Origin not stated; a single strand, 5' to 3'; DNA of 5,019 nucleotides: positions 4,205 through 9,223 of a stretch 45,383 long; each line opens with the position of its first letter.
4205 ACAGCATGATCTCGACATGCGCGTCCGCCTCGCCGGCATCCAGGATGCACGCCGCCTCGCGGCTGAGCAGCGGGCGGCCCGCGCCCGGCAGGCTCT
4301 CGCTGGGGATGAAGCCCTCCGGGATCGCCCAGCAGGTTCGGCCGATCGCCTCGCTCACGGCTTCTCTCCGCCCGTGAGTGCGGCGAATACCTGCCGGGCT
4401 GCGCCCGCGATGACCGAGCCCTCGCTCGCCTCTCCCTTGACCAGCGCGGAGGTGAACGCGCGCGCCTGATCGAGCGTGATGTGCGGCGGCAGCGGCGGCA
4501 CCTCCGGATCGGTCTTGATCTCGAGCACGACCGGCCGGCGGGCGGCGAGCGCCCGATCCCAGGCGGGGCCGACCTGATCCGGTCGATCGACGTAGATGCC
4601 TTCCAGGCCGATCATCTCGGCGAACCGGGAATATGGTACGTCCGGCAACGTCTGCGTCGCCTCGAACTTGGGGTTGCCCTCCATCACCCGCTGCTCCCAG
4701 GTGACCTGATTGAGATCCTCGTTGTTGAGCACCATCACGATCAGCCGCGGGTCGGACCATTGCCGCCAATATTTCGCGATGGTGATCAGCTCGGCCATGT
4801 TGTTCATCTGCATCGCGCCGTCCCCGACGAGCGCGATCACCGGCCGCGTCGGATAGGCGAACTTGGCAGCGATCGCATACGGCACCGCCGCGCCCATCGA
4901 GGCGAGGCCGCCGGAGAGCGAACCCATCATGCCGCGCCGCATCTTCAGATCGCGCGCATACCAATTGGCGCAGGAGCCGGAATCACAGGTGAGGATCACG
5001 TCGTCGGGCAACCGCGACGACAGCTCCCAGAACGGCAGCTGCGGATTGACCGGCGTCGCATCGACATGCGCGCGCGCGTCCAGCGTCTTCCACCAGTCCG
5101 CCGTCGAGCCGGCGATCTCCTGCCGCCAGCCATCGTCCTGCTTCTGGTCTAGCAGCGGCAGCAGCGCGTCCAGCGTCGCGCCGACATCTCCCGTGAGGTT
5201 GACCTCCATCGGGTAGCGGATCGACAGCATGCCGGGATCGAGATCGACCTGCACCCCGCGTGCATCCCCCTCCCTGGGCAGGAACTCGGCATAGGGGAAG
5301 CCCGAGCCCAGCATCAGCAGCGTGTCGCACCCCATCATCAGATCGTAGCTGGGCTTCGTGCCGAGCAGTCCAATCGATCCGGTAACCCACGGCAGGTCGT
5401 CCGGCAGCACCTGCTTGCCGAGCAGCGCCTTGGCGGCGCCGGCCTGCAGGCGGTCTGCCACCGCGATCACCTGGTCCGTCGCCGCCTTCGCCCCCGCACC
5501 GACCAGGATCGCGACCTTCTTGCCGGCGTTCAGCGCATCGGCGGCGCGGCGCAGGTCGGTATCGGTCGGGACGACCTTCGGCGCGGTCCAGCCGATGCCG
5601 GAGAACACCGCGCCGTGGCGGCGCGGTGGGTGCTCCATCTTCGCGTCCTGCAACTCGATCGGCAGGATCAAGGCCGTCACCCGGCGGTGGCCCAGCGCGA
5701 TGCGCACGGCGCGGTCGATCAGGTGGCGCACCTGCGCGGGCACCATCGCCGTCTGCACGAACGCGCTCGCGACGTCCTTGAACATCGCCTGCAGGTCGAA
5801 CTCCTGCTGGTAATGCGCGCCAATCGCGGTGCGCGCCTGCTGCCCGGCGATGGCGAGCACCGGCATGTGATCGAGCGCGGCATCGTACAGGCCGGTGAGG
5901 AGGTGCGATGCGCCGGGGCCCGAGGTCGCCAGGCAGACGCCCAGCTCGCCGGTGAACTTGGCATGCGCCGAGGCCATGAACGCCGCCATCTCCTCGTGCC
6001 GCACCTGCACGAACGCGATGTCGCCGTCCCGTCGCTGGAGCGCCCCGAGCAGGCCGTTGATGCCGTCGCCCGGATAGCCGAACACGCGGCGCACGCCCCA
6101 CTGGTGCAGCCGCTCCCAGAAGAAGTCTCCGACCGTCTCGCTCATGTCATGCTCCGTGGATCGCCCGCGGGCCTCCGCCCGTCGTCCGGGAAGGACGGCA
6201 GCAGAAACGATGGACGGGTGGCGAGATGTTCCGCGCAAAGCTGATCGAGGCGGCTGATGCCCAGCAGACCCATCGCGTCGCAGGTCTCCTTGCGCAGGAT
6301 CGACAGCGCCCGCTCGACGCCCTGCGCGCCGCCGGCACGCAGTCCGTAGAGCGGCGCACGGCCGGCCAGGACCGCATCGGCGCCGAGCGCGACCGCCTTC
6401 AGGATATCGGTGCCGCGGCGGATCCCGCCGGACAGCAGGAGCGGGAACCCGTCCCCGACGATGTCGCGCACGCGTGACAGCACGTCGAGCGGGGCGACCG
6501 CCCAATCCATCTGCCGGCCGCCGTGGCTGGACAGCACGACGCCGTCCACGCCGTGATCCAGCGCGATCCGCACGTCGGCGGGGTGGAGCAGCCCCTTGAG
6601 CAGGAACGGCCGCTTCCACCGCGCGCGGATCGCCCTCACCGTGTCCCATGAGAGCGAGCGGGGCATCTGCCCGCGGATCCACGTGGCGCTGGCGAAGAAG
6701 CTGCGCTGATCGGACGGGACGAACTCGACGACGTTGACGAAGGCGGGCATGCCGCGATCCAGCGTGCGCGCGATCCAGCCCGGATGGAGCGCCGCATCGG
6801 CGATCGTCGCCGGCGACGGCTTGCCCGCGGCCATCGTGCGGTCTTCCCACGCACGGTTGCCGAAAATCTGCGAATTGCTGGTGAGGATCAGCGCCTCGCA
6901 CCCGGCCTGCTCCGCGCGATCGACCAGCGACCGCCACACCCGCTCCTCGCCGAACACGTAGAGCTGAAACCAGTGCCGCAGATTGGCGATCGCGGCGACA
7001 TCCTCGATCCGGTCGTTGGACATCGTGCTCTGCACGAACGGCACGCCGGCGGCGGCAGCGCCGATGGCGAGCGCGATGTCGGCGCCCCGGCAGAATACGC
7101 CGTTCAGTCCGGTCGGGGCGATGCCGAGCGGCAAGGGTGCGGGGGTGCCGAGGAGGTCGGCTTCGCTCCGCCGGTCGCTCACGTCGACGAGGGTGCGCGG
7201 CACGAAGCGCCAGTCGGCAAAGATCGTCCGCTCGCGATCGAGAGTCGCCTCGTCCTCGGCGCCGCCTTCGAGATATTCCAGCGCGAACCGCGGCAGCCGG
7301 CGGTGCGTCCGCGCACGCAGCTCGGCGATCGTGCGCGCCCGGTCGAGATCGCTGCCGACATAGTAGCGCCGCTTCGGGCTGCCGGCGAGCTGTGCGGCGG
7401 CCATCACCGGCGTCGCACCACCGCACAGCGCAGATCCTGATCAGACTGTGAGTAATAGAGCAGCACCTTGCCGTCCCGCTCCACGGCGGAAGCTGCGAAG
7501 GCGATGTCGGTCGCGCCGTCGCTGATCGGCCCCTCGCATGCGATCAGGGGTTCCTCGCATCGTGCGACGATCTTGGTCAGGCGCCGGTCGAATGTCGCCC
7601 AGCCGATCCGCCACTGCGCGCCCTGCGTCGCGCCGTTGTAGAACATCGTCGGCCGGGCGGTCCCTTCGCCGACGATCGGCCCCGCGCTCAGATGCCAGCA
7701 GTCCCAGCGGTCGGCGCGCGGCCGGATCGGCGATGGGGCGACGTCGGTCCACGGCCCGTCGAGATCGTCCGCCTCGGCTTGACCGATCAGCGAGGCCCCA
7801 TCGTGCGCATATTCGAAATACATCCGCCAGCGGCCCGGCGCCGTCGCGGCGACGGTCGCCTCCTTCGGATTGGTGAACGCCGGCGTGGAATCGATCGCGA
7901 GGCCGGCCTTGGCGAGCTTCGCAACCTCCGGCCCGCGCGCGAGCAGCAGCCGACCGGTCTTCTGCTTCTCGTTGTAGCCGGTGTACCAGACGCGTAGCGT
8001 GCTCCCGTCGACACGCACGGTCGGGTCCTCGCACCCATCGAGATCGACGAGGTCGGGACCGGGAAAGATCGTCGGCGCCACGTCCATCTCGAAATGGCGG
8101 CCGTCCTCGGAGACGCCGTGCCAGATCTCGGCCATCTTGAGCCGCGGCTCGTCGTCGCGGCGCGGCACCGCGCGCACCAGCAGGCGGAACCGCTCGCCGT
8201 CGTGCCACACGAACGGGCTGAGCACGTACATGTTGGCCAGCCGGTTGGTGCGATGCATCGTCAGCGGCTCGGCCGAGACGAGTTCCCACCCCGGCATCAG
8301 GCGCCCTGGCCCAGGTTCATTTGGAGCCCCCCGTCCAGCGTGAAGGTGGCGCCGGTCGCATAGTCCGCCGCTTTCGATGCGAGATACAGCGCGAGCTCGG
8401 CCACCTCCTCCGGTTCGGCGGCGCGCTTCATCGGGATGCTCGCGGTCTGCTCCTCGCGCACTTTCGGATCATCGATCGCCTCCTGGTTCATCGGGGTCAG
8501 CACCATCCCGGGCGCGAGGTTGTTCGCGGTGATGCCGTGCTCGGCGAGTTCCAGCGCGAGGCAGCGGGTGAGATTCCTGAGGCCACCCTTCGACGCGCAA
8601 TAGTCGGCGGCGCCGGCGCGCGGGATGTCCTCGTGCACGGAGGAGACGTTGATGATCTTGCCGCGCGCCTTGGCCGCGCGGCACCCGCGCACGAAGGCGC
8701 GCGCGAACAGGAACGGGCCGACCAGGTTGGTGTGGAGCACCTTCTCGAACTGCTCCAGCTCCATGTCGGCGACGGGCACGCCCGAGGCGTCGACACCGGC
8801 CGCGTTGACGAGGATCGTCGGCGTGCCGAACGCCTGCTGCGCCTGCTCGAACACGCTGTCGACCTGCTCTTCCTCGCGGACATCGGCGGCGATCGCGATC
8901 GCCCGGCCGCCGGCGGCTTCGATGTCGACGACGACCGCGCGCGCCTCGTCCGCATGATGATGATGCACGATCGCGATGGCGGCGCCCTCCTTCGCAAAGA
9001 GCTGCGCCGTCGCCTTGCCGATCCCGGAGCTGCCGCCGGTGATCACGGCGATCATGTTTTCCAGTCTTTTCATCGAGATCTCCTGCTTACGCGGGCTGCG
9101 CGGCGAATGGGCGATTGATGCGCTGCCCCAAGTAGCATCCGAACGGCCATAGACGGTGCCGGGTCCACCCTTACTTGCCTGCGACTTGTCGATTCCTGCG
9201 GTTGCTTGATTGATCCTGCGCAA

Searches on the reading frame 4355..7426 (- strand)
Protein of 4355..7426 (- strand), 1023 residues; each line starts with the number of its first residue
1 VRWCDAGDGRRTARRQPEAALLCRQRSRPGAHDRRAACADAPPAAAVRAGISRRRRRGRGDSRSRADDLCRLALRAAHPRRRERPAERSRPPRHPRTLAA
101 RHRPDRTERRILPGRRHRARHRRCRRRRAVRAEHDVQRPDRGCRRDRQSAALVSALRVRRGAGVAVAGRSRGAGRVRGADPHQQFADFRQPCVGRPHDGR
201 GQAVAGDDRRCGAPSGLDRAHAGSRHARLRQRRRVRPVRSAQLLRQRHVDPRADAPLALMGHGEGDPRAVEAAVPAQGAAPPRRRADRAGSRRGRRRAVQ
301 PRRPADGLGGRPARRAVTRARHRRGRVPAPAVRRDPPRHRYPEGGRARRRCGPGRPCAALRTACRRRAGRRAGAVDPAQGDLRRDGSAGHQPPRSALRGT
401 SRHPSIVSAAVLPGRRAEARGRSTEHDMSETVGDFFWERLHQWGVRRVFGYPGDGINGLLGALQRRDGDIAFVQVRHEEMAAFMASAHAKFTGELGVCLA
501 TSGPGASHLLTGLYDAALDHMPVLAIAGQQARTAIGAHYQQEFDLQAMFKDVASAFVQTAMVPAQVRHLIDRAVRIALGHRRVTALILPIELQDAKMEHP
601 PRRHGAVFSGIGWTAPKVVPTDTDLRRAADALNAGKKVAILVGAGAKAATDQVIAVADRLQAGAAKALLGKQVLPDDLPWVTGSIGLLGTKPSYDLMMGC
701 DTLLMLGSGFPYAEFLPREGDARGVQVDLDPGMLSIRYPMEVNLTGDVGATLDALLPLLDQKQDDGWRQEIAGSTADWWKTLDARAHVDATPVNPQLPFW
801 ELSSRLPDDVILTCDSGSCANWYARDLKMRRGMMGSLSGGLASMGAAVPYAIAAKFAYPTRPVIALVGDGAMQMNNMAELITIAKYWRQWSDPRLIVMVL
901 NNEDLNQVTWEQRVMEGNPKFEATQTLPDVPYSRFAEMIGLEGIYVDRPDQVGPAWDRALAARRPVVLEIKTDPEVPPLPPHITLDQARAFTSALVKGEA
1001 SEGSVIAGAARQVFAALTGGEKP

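Call 52: search_protein_families(library=pfam, proteins=[window:4355-7426:-], max_evalue=0.001)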
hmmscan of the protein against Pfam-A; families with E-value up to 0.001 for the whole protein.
window:4355-7426:- (1023 aa): 4 families
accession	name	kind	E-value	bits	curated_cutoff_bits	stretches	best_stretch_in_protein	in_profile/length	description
PF02776.23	TPP_enzyme_N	-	2.7e-35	121.2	26.8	1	431-548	2-119/119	Thiamine pyrophosphate enzyme, N-terminal TPP binding domain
PF02775.26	TPP_enzyme_C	-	2.5e-28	99.2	21.9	1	815-970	1-151/151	Thiamine pyrophosphate enzyme, C-terminal TPP binding domain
PF00205.28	TPP_enzyme_M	-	6e-25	88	30.4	1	626-755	2-137/137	Thiamine pyrophosphate enzyme, central domain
PF01855.24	POR_N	-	5.7e-05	23.4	27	1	467-539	34-105/231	Pyruvate flavodoxin/ferredoxin oxidoreductase, thiamine diP-bdg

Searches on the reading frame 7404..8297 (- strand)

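Call 52: search_protein_families(library=pfam, proteins=[window:7404-8297:-], max_evalue=0.001)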
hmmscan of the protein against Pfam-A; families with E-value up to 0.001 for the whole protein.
window:7404-8297:- (297 aa): 2 families
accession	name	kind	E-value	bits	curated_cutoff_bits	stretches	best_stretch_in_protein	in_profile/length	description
PF04041.19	Glyco_hydro_130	-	1.4e-06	28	26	1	57-288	68-303/320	beta-1,4-mannooligosaccharide phosphorylase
PF04616.20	Glyco_hydro_43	-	0.00045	20.1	32.2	0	90-191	11-115/288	Glycosyl hydrolases family 43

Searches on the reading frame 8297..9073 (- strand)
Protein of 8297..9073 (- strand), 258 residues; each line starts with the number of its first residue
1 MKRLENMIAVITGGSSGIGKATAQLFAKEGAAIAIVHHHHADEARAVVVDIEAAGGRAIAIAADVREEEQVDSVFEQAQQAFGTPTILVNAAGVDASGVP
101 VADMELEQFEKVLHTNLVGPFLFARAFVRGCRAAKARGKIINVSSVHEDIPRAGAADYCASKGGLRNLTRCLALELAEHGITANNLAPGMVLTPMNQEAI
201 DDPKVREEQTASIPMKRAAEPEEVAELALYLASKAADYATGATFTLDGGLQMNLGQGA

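Call 52: search_protein_families(library=pfam, proteins=[window:8297-9073:-], max_evalue=0.001)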
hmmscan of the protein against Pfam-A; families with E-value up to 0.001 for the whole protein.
window:8297-9073:- (258 aa): 4 families
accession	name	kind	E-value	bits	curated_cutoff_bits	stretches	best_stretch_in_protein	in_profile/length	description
PF13561.12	adh_short_C2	-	9.1e-60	202.6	27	1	16-250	6-235/236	Enoyl-(Acyl carrier protein) reductase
PF00106.31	adh_short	-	8.8e-53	179.1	26.6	1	8-202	2-193/195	short chain dehydrogenase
PF08659.16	KR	-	9e-11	42.4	22.6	1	10-161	4-152/180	KR domain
PF23441.1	SDR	-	1.7e-06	28.1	27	1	3-250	4-255/258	SDR-like rossmann domain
